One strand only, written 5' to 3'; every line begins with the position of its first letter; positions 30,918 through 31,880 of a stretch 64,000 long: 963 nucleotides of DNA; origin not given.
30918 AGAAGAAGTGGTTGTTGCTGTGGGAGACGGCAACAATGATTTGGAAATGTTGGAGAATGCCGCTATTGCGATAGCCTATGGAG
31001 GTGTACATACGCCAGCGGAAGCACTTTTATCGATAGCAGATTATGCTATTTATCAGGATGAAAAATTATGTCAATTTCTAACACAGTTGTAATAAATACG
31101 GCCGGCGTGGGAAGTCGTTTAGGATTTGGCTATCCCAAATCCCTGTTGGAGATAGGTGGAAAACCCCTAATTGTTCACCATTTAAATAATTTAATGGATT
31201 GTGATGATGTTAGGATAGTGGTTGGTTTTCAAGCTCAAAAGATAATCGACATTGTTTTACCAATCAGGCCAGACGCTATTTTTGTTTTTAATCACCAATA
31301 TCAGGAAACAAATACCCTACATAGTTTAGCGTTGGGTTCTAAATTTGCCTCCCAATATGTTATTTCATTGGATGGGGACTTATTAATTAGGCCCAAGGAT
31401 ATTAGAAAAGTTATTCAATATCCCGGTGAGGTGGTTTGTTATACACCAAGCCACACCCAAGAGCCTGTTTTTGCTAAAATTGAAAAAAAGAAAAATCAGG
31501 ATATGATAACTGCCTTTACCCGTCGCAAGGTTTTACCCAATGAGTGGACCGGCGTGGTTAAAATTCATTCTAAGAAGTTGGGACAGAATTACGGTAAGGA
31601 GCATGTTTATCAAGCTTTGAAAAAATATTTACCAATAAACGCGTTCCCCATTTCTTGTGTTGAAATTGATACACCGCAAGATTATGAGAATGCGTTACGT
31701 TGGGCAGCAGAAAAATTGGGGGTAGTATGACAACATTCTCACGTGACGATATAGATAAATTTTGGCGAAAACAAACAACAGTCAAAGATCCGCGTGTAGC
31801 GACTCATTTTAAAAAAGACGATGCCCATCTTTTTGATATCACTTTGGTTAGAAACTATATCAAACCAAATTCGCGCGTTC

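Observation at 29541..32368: TagF-like transferase, HAD phosphatase, small cytidylyltransferase and methyltransferase cassette: candidate phospho-headgroup (phosphocholine or polyol-phosphate type) decoration module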

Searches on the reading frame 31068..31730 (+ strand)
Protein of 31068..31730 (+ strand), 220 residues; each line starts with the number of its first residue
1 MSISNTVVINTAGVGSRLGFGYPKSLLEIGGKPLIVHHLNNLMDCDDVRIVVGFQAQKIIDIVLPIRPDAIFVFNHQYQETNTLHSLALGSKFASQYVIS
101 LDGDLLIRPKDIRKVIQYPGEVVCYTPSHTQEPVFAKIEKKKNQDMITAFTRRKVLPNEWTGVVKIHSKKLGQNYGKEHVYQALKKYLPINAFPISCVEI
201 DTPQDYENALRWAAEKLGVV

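Call 3: search_protein_families(library=pfam, proteins=[window:31068-31730:+], max_evalue=0.1)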
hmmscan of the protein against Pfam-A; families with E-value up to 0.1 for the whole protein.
window:31068-31730:+ (220 aa): 5 families
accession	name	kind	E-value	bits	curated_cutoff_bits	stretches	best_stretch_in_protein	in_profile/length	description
PF12804.13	NTP_transf_3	-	3.3e-12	47.3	27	1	8-136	2-133/160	MobA-like NTP transferase domain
PF01128.25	IspD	-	7.2e-07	29.6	27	1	7-56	3-55/221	2-C-methyl-D-erythritol 4-phosphate cytidylyltransferase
PF02348.25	CTP_transf_3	-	1.1e-06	29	22.6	1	24-211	16-204/217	Cytidylyltransferase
PF20202.4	DUF6564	-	6.6e-05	23.1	25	1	33-137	16-126/230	Domain of unknown function (DUF6564)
PF00483.29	NTP_transferase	-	0.007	16.4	21.2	1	11-117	6-122/245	Nucleotidyl transferase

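Call 4: search_protein_families(library=ncbifam, proteins=[window:31068-31730:+], max_evalue=0.1)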
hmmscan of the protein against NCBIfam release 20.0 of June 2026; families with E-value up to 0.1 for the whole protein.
window:31068-31730:+ (220 aa): 36 families (the best 25 are shown)
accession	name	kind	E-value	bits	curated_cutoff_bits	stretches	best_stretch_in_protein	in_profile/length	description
TIGR03992.1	Arch_glmU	subfamily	4.3e-11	42.3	292.1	1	7-128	3-130/393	bifunctional sugar-1-phosphate nucleotidylyltransferase/acetyltransferase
NF041313.1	UDPGP_AglF_Halo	equivalog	4.6e-09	36.1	400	1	8-117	4-117/234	UTP--glucose-1-phosphate uridylyltransferase AglF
NF010939.0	PRK14359.1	equivalog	1.4e-08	33.8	592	1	6-123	4-122/430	bifunctional UDP-N-acetylglucosamine diphosphorylase/glucosamine-1-phosphate N-acetyltransferase GlmU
TIGR01173.1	glmU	equivalog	2.4e-08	33.3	366.85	1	6-118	2-116/452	bifunctional UDP-N-acetylglucosamine diphosphorylase/glucosamine-1-phosphate N-acetyltransferase GlmU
TIGR03310.1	matur_MocA_YgfJ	equivalog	8.9e-08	32.3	186.45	1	7-134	2-135/188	molybdenum cofactor cytidylyltransferase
NF003948.0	PRK05450.1-1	equivalog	2.8e-07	30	281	1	23-118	21-119/248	3-deoxy-manno-octulosonate cytidylyltransferase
NF010933.0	PRK14353.1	equivalog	4.9e-07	28.7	505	1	4-107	5-104/453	bifunctional UDP-N-acetylglucosamine diphosphorylase/glucosamine-1-phosphate N-acetyltransferase GlmU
NF045665.1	NTPtran_DVU1551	equivalog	5.5e-07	28.9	315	1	7-93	3-86/359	DVU_1551 family NTP transferase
TIGR00453.1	ispD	equivalog_domain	9.1e-07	28.5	181.3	1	7-52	2-47/219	2-C-methyl-D-erythritol 4-phosphate cytidylyltransferase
NF045782.1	NicBOxredNboR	equivalog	1.1e-06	28.4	260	1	4-62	8-67/206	nicotine blue oxidoreductase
NF010932.0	PRK14352.1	equivalog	1.2e-06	27.5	611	1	4-90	6-94/488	bifunctional UDP-N-acetylglucosamine diphosphorylase/glucosamine-1-phosphate N-acetyltransferase GlmU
NF041135.1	IPPtranDIPPsyn_Thcocales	equivalog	4.1e-06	26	580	1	7-138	3-135/419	bifunctional L-myo-inositol-1-phosphate cytidylyltransferase/CDP-L-myo-inositol myo-inositolphosphotransferase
TIGR01208.1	rmlA_long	equivalog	2.4e-05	23.4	320.25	1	8-108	3-111/353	glucose-1-phosphate thymidylyltransferase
NF010936.0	PRK14356.1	equivalog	2.7e-05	23.3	666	1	5-116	6-120/456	bifunctional UDP-N-acetylglucosamine diphosphorylase/glucosamine-1-phosphate N-acetyltransferase GlmU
NF001186.0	PRK00155.2-3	equivalog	4.7e-05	22.9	253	1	4-55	4-56/224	2-C-methyl-D-erythritol 4-phosphate cytidylyltransferase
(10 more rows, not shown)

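Call 7: search_solved_structures(query=window:31068-31730:+, max_evalue=0.01)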
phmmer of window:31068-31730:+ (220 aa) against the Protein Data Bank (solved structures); distinct sequences matched with E-value up to 0.01: 8.
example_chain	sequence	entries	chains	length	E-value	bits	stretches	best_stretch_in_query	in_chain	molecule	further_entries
1jyk_A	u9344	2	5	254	6.7e-06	29.3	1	7-105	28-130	CTP:phosphocholine Cytidylyltransferase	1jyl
3d5n_A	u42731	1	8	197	0.00028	23.9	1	7-130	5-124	Q97W15_SULSO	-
6pd1_A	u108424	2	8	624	0.00055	23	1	7-118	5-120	Nucleotidyl transferase/aminotransferase, class V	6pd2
2xme_A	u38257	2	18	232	0.0027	20.7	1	7-127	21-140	CTP-INOSITOL-1-PHOSPHATE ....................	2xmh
2xwl_A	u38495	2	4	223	0.0031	20.5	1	6-53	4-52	2-C-METHYL-D-ERYTHRITOL 4-PHOSPHATE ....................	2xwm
7k47_A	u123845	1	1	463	0.0064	19.5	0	7-125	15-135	Bifunctional protein GlmU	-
2vsh_A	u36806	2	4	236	0.0074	19.3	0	11-73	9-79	2-C-METHYL-D-ERYTHRITOL 4-PHOSPHATE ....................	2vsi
4mnd_A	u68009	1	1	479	0.0099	18.9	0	7-127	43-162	CTP L-myo-inositol-1-phosphate cytidylyltransferase/CDP-L-myo-inositol myo-inositolphospho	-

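Call 18: find_homologous_proteins(query=window:31068-31730:+, max_evalue=0.00001)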
Query window:31068-31730:+ (220 aa): 182 proteins with E <= 0.00001 among 336 candidates; the best 120 are listed.
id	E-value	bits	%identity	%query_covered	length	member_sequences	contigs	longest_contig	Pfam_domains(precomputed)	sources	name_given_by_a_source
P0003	2.6e-144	496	100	100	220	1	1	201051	PF01128.26,PF12804.14,PF02348.26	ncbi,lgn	-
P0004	8.3e-70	253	54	99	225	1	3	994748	PF01128.26,PF12804.14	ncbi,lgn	-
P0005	3.7e-69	251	52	99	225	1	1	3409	PF01128.26,PF12804.14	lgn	-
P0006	2.0e-64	235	52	97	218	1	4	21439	PF01128.26,PF12804.14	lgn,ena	-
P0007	1.2e-63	233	53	98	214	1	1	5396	PF01128.26,PF12804.14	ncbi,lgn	ncbi:NTP transferase domain-containing protein [soil metagenome]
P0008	1.3e-63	233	54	97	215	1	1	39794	PF01128.26,PF20202.5,PF12804.14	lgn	-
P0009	2.6e-63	232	53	96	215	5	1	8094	PF01128.26,PF12804.14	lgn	-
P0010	1.0e-62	230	51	99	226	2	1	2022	PF01128.26,PF12804.14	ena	-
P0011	2.2e-62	229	50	97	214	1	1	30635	PF01128.26,PF12804.14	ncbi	-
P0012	3.3e-62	228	53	97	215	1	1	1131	PF01128.26,PF12804.14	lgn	-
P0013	3.4e-62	228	50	99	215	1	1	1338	PF01128.26,PF20202.5,PF12804.14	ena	-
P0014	5.8e-62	227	52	97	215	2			PF01128.26,PF12804.14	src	-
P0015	1.9e-61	226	51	98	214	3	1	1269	PF01128.26,PF12804.14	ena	-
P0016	2.8e-61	225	50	97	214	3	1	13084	PF01128.26,PF12804.14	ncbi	-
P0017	3.7e-61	225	52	97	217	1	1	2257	PF01128.26,PF12804.14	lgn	-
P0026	3.5e-57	212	51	96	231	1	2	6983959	PF01128.26,PF20202.5,PF12804.14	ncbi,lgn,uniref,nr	ncbi:NTP transferase domain-containing protein [Paenibacillus marchantiae]|uniref:phosphocholine cyt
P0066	1.3e-48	184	46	94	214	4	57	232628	PF01128.26,PF20202.5,PF12804.14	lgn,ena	-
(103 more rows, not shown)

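Call 19: find_encoding_contigs(protein=P0026, flank=8000, max_places=2)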
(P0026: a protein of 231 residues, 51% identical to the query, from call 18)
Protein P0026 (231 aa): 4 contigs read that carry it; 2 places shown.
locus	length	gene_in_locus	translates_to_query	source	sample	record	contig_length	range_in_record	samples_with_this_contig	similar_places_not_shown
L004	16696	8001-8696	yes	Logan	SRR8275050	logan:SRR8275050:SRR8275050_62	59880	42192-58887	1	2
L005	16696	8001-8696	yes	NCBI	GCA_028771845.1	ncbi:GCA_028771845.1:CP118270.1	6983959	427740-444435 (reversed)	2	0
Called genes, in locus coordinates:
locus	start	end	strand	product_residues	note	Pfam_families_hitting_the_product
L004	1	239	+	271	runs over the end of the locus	PF00669:Flagellin_N, PF00700:Flagellin_C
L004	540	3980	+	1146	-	PF00535:Glycos_transf_2, PF13424:TPR_12 (faint), PF07719:TPR_2 (faint), PF13176:TPR_7 (faint), PF13181:TPR_8 (faint), PF13428:TPR_14 (faint), PF14559:TPR_19 (faint), PF04464:Glyphos_transf, +1 more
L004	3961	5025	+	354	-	PF00155:Aminotran_1_2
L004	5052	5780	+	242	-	PF00483:NTP_transferase (weak), PF12804:NTP_transf_3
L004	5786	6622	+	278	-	PF04991:LicD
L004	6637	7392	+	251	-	PF13489:Methyltransf_23 (weak), PF08241:Methyltransf_11, PF08242:Methyltransf_12 (weak), PF13649:Methyltransf_25, PF13847:Methyltransf_31 (weak)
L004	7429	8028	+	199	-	PF00702:Hydrolase, PF12710:HAD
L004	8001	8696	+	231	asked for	PF01128:IspD (weak), PF12804:NTP_transf_3, PF20202:DUF6564 (weak)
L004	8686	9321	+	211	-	PF02353:CMAS (weak), PF03848:TehB (weak), PF13489:Methyltransf_23 (weak), PF05891:Methyltransf_PK, PF13847:Methyltransf_31, PF08241:Methyltransf_11, PF08242:Methyltransf_12, PF13649:Methyltransf_25, +1 more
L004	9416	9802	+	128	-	PF03646:FlaG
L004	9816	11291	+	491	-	PF02465:FliD_N, PF07195:FliD_C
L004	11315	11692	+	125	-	PF02561:FliS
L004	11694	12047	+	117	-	PF05400:FliT (weak)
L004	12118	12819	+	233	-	-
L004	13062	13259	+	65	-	PF00313:CSD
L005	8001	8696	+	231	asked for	PF01128:IspD (weak), PF12804:NTP_transf_3, PF20202:DUF6564 (weak)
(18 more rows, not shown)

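Call 20: find_encoding_contigs(protein=P0004, flank=8000, max_places=2)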
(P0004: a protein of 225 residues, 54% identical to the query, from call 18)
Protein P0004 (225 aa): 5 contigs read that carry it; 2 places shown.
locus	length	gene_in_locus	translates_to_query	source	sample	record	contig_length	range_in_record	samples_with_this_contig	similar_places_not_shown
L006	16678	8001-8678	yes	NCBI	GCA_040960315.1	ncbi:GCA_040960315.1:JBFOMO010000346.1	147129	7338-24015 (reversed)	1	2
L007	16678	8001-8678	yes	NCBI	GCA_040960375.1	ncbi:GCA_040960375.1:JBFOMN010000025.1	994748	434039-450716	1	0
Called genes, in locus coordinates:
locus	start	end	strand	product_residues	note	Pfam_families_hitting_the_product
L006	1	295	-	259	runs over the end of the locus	PF00483:NTP_transferase, PF12804:NTP_transf_3 (faint)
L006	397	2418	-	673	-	-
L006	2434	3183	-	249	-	PF13489:Methyltransf_23, PF08241:Methyltransf_11 (faint), PF08242:Methyltransf_12 (faint)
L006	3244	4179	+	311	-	PF01073:3Beta_HSD, PF01370:Epimerase, PF02719:Polysacc_synt_2, PF04321:RmlD_sub_bind, PF13460:NAD_binding_10 (weak), PF16363:GDP_Man_Dehyd, PF07993:NAD_binding_4 (weak)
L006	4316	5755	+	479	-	PF00535:Glycos_transf_2, PF13641:Glyco_tranf_2_3 (weak)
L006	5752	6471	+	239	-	-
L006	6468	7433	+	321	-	-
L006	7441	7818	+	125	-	PF12710:HAD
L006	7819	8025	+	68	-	PF08282:Hydrolase_3 (weak)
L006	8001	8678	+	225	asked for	PF01128:IspD (weak), PF12804:NTP_transf_3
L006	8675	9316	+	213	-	PF13489:Methyltransf_23, PF05401:NodS, PF13847:Methyltransf_31, PF08241:Methyltransf_11, PF08242:Methyltransf_12, PF13649:Methyltransf_25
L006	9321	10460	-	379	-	PF02350:Epimerase_2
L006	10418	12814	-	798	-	PF00534:Glycos_transf_1 (faint), PF13692:Glyco_trans_1_4, PF00535:Glycos_transf_2, PF10111:Glyco_tranf_2_2 (weak), PF13641:Glyco_tranf_2_3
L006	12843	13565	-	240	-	PF00005:ABC_tran, PF13304:AAA_21 (faint)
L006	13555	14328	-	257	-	PF01061:ABC2_membrane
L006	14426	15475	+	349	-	PF01370:Epimerase, PF02719:Polysacc_synt_2 (faint), PF01073:3Beta_HSD, PF13460:NAD_binding_10 (faint), PF16363:GDP_Man_Dehyd, PF07993:NAD_binding_4 (weak)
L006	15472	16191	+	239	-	PF00535:Glycos_transf_2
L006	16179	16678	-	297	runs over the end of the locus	PF01073:3Beta_HSD, PF01370:Epimerase, PF04321:RmlD_sub_bind, PF05368:NmrA, PF13460:NAD_binding_10, PF16363:GDP_Man_Dehyd, PF02719:Polysacc_synt_2, PF07993:NAD_binding_4 (weak)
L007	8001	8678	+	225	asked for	PF01128:IspD (weak), PF12804:NTP_transf_3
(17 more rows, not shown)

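Call 21: find_encoding_contigs(protein=P0066, flank=8000, max_places=2)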
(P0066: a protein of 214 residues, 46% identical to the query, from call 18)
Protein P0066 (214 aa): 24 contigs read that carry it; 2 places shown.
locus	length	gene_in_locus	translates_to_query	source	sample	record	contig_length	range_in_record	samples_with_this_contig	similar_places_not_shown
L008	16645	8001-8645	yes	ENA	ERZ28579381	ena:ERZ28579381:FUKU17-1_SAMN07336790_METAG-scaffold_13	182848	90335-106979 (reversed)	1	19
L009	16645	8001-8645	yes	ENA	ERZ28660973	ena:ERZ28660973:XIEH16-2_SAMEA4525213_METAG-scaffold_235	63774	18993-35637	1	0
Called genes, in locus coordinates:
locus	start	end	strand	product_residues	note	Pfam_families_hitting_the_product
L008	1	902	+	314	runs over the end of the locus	PF11335:DUF3137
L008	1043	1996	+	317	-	PF03816:LytR_cpsA_psr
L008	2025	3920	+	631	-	PF13727:CoA_binding_3, PF17836:PglD_N (weak), PF13460:NAD_binding_10 (faint), PF01073:3Beta_HSD, PF01370:Epimerase, PF02719:Polysacc_synt_2, PF04321:RmlD_sub_bind, PF16363:GDP_Man_Dehyd, +1 more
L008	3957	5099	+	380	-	PF00155:Aminotran_1_2 (weak), PF01041:DegT_DnrJ_EryC1, PF01212:Beta_elim_lyase (weak)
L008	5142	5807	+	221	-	PF02397:Bac_transf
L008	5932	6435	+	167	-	-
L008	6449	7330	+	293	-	PF04991:LicD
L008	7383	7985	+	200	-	PF12710:HAD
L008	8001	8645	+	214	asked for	PF01128:IspD, PF12804:NTP_transf_3, PF20202:DUF6564 (weak)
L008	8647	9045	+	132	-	PF01467:CTP_transf_like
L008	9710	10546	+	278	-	PF00535:Glycos_transf_2, PF10111:Glyco_tranf_2_2 (weak), PF13632:Glyco_trans_2_3 (weak)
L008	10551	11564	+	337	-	PF00535:Glycos_transf_2, PF10111:Glyco_tranf_2_2, PF13641:Glyco_tranf_2_3 (weak)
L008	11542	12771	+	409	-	PF04932:Wzy_C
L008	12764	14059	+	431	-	PF01943:Polysacc_synt, PF13440:Polysacc_synt_3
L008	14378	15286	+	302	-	PF12784:PDDEXK_2, PF27070:HTH_Rpn_C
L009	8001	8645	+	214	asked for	PF01128:IspD, PF12804:NTP_transf_3, PF20202:DUF6564 (weak)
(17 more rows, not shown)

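Call 42: search_protein_families(library=pfam, proteins=[L006:5752-6471:+, L006:6468-7433:+], max_evalue=0.01)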
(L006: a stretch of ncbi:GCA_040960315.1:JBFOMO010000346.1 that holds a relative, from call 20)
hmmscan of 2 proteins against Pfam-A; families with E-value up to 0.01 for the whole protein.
L006:5752-6471:+ (239 aa): 0 families

L006:6468-7433:+ (321 aa): 0 families

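Call 74: find_related_loci(query=A4, collection=metagenome_contigs, flank=8000)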
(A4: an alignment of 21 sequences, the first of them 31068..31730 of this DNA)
Query A4 (220 aa) in metagenome_contigs; peptide patterns used: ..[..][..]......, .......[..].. (x = any residue, [..] = any of these).
366 stretches matched a pattern; 213 encode a relative of the query (tblastn E <= 1e-3); the best 80 are kept; 80 distinct loci.
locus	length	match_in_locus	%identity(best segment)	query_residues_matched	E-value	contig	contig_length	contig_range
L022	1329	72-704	50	1-213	1e-72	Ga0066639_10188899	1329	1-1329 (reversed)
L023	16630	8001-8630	52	1-213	4e-68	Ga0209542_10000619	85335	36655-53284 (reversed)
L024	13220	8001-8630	50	1-213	1e-67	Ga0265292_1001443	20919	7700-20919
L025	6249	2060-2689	49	1-213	6e-66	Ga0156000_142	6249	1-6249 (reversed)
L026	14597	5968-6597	49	1-213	6e-66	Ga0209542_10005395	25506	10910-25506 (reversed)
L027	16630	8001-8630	46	1-213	3e-63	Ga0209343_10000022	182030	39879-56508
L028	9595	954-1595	48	1-217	8e-62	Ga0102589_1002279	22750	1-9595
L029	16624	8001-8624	44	4-213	3e-59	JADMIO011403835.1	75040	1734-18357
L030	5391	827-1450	44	4-213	3e-59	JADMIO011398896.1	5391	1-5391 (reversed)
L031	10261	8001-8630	48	1-212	8e-59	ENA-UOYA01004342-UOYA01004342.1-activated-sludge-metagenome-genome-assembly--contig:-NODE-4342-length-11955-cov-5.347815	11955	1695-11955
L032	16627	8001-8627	43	1-212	1e-58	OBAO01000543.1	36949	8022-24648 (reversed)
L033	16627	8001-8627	43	1-212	1e-58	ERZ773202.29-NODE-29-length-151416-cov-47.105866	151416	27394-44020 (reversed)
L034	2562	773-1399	43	1-212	4e-59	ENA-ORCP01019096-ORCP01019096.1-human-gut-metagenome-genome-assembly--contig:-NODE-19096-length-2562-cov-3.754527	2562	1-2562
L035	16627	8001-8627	43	1-212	2e-58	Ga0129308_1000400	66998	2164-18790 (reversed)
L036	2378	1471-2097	46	1-212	7e-59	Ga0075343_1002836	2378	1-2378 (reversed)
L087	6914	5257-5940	43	1-219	4e-54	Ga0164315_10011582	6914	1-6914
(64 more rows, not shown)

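Call 98: find_encoding_contigs(protein=P0003, flank=1000, max_places=2)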
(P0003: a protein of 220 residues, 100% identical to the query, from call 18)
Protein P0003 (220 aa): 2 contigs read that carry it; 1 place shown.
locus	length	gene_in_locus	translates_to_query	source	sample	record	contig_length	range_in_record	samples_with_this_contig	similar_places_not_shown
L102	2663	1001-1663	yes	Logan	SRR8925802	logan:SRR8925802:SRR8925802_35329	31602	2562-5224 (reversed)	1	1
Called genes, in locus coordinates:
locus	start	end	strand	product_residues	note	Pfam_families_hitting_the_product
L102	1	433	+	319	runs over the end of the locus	-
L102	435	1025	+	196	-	PF08282:Hydrolase_3 (faint), PF12710:HAD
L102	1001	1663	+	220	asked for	PF01128:IspD (weak), PF12804:NTP_transf_3, PF02348:CTP_transf_3 (weak)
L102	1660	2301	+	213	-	PF13489:Methyltransf_23 (weak), PF05891:Methyltransf_PK (weak), PF13847:Methyltransf_31, PF08241:Methyltransf_11, PF08242:Methyltransf_12, PF13649:Methyltransf_25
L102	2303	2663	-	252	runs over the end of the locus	PF00005:ABC_tran, PF13304:AAA_21 (faint)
